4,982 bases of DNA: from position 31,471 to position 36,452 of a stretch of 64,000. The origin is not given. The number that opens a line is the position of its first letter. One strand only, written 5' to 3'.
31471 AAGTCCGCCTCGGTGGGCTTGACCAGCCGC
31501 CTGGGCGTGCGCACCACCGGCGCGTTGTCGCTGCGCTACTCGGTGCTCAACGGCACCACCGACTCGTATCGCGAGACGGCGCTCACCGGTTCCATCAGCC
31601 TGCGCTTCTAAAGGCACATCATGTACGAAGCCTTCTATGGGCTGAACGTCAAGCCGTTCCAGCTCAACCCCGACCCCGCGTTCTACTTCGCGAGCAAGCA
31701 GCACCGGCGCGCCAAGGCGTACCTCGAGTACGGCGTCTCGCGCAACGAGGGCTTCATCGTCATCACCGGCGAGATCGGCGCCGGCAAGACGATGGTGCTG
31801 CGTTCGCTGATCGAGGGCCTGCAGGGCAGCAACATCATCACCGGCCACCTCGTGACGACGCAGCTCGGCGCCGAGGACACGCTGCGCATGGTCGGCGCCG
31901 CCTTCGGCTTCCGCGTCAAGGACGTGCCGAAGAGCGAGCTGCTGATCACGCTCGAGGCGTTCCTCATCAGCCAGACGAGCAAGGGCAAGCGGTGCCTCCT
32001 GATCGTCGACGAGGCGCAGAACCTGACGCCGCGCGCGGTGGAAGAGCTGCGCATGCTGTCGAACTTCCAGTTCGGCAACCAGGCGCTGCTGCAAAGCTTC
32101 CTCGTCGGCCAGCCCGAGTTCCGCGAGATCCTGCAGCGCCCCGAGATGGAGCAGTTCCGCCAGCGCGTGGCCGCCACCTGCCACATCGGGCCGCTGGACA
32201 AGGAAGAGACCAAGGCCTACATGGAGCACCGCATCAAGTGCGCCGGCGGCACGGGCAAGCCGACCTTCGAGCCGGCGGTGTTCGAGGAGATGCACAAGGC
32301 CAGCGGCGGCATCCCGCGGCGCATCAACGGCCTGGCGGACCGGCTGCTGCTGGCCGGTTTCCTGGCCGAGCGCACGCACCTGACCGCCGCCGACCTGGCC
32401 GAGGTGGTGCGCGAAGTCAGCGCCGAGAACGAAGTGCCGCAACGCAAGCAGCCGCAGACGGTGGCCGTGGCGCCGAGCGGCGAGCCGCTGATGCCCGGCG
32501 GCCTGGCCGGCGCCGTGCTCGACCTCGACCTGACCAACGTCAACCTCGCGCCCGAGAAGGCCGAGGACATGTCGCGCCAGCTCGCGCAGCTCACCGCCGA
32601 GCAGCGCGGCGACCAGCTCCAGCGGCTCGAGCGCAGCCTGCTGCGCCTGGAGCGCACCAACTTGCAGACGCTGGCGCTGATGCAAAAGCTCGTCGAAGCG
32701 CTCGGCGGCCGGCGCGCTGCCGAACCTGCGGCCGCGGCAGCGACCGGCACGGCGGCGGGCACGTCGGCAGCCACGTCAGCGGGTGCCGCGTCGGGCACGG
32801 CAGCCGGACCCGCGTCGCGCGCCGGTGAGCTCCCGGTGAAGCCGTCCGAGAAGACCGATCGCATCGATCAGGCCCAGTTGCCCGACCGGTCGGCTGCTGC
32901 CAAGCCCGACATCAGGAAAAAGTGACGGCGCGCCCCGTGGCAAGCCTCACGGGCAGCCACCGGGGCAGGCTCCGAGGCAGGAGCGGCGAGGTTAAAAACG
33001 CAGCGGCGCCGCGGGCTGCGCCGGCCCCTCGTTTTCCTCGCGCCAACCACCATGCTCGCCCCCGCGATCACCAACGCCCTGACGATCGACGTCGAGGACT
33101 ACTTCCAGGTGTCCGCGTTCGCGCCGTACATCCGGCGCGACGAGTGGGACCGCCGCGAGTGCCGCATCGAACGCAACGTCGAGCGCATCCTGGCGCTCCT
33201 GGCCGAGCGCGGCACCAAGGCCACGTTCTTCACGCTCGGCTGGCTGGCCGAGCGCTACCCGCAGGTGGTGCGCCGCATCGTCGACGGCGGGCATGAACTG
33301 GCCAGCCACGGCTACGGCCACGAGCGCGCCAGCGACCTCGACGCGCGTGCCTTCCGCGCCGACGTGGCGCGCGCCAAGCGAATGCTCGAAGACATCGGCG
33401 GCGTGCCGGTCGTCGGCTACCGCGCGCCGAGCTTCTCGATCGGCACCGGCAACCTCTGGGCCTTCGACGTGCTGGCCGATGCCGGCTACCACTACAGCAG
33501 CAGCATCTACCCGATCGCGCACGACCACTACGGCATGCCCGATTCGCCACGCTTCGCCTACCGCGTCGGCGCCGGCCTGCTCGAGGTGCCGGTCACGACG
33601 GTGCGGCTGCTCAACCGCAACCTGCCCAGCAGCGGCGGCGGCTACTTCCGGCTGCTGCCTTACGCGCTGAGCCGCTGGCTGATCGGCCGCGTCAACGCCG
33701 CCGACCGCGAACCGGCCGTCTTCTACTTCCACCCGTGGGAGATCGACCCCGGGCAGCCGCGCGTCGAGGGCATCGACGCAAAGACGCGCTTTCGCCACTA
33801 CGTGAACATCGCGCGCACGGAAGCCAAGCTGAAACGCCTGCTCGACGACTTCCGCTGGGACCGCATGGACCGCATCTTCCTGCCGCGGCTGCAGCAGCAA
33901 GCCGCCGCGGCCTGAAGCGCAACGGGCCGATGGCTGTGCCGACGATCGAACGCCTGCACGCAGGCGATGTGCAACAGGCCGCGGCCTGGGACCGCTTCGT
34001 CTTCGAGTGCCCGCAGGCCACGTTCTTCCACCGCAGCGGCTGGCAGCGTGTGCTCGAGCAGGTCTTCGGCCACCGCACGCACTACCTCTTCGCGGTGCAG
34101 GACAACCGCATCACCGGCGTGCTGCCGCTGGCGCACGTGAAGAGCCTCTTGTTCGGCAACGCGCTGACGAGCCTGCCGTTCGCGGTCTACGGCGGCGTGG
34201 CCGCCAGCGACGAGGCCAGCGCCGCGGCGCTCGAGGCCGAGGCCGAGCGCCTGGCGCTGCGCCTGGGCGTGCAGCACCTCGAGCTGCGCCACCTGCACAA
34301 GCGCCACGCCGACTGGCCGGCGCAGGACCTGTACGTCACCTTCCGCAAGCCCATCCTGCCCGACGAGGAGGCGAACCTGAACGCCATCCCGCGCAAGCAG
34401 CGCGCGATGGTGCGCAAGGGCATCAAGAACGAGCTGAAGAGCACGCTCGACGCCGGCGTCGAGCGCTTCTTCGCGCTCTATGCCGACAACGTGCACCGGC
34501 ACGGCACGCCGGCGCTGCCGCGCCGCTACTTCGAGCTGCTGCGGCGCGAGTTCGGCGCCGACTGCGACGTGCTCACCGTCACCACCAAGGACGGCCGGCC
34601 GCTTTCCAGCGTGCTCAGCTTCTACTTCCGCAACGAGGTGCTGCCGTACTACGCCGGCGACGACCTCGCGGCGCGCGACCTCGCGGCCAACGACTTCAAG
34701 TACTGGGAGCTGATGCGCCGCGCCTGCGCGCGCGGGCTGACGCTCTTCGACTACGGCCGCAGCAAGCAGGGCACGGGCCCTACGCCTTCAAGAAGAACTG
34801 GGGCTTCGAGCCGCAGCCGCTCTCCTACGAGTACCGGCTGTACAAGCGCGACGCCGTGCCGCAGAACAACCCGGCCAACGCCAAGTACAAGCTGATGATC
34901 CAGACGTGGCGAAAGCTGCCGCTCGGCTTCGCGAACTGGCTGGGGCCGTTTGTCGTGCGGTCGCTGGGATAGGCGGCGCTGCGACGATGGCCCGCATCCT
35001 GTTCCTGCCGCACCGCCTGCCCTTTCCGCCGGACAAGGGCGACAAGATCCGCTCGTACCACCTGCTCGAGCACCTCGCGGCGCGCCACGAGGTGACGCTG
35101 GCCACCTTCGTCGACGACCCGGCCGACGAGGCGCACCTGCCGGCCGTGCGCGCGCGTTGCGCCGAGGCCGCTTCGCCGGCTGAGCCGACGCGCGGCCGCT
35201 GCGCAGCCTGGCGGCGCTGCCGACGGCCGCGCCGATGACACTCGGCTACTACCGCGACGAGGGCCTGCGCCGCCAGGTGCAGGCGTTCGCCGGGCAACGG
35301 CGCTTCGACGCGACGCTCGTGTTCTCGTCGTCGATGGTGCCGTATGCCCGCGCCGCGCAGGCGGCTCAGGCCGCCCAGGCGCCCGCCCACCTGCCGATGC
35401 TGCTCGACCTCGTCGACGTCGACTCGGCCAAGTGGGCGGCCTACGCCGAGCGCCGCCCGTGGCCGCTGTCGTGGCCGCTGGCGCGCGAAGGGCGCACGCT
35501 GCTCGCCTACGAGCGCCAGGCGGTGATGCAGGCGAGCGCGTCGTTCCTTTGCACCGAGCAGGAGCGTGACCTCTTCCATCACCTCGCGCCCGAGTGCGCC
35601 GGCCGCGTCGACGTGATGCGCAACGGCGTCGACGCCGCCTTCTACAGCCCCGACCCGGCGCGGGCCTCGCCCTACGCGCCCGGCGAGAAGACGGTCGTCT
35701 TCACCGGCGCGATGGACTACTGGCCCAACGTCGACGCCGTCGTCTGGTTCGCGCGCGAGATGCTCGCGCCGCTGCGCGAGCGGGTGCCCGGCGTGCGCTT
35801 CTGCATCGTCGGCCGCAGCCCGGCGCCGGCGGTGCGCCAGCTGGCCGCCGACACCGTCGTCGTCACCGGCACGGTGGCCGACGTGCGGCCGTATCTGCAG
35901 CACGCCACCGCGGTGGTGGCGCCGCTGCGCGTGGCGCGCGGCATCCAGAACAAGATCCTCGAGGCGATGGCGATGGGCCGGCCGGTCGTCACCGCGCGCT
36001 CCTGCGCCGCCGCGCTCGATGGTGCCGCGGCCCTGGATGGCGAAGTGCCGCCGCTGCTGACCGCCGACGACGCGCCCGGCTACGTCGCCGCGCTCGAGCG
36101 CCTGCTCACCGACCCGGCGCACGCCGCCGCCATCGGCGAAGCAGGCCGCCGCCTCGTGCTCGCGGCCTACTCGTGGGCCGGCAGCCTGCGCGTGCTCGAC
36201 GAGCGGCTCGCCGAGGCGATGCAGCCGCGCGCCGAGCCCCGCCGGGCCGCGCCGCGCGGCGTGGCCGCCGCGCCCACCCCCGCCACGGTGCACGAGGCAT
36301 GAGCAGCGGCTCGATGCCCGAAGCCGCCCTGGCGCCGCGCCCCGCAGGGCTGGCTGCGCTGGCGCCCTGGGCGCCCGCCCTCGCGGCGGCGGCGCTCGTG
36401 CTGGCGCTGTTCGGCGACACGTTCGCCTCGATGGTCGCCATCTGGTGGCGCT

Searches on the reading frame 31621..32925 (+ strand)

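Call 10: search_protein_families(library=ncbifam, proteins=[window:31621-32925:+], max_evalue=0.00001)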
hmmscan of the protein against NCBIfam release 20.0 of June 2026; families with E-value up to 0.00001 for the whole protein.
window:31621-32925:+ (434 aa): 1 family
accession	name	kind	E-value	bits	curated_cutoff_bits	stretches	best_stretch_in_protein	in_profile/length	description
TIGR03015.1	pepcterm_ATPase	hypoth_equivalog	7.6e-118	392.8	324.5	1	1-269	1-269/269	XrtA/PEP-CTERM system-associated ATPase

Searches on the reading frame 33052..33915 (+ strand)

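Call 10: search_protein_families(library=ncbifam, proteins=[window:33052-33915:+], max_evalue=0.00001)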
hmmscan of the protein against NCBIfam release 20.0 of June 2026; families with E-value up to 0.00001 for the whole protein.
window:33052-33915:+ (287 aa): 7 families
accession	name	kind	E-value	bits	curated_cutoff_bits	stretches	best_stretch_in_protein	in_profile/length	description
TIGR03006.1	pepcterm_polyde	equivalog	1.4e-137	457.3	276.2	1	8-276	1-271/272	XrtA system polysaccharide deacetylase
TIGR02764.1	spore_ybaN_pdaB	equivalog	1.4e-16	60.8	237.4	1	40-146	18-121/191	polysaccharide deacetylase family sporulation protein PdaB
TIGR04243.1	nodulat_NodB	equivalog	1.3e-13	50.9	240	1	45-126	19-101/197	chitooligosaccharide deacetylase NodB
NF045821.1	PgAcgDacpgdA1_Bac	equivalog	2.1e-13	49.8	400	1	45-126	105-186/282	peptidoglycan-N-acetylglucosamine deacetylase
TIGR02884.1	spore_pdaA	equivalog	1.3e-08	34.8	298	1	43-124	52-133/224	delta-lactam-biosynthetic de-N-acetylase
TIGR02873.1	spore_ylxY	hypoth_equivalog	3.1e-08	33.2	391.5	1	42-129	99-186/268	probable sporulation protein, polysaccharide deacetylase family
TIGR03212.1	uraD_N-term-dom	equivalog_domain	1.7e-07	30.6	424.6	1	44-153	80-185/297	allantoinase PuuE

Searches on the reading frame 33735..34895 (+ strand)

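Call 10: search_protein_families(library=ncbifam, proteins=[window:33735-34895:+], max_evalue=0.00001)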
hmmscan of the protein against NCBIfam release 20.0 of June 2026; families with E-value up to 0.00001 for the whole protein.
window:33735-34895:+ (386 aa): 2 families
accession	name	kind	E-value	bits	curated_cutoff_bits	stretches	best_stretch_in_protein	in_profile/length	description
TIGR03019.1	pepcterm_femAB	equivalog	3.2e-118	394.5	260.35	1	83-349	1-267/330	FemAB family XrtA/PEP-CTERM system-associated protein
NF047883.1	UAcmpLyAlTFemX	equivalog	5.7e-08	32.4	500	1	208-311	157-264/337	UDP-N-acetylmuramoylpentapeptide-lysine N(6)-alanyltransferase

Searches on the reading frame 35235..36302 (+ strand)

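Call 10: search_protein_families(library=ncbifam, proteins=[window:35235-36302:+], max_evalue=0.00001)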
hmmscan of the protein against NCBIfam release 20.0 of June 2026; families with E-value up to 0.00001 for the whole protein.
window:35235-36302:+ (355 aa): 8 families
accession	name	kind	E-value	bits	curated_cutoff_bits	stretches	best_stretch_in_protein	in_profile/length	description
TIGR03087.1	stp1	hypoth_equivalog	3.6e-112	375.4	316.65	1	2-326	83-395/397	TIGR03087 family PEP-CTERM/XrtA system glycosyltransferase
TIGR03088.1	stp2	hypoth_equivalog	1e-11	44.5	409.05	1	124-315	161-360/374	TIGR03088 family PEP-CTERM/XrtA system glycosyltransferase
TIGR04063.1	stp3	hypoth_equivalog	3.4e-07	29.5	442.05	1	93-320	151-387/397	TIGR04063 family PEP-CTERM/XrtA system glycosyltransferase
TIGR03449.1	mycothiol_MshA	equivalog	5.1e-07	28.9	462.5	1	91-329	156-404/406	D-inositol-3-phosphate glycosyltransferase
NF041876.1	EPS_EpsE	equivalog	6.2e-07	29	400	1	206-316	276-384/389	exopolysaccharide biosynthesis GT4 family glycosyltransferase EpsE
NF038229.1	Glyco4_Geo_Pelo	equivalog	3e-06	26.5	400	1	95-315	105-323/338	GPMC system family 4 glycosyltransferase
TIGR02149.1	glgA_Coryne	subfamily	6.9e-06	25.4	302.4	0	216-315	276-377/391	glycogen synthase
TIGR04047.1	MSMEG_0565_glyc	hypoth_equivalog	7.4e-06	25.3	259.85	0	202-317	253-363/373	MSMEG_0565 family glycosyltransferase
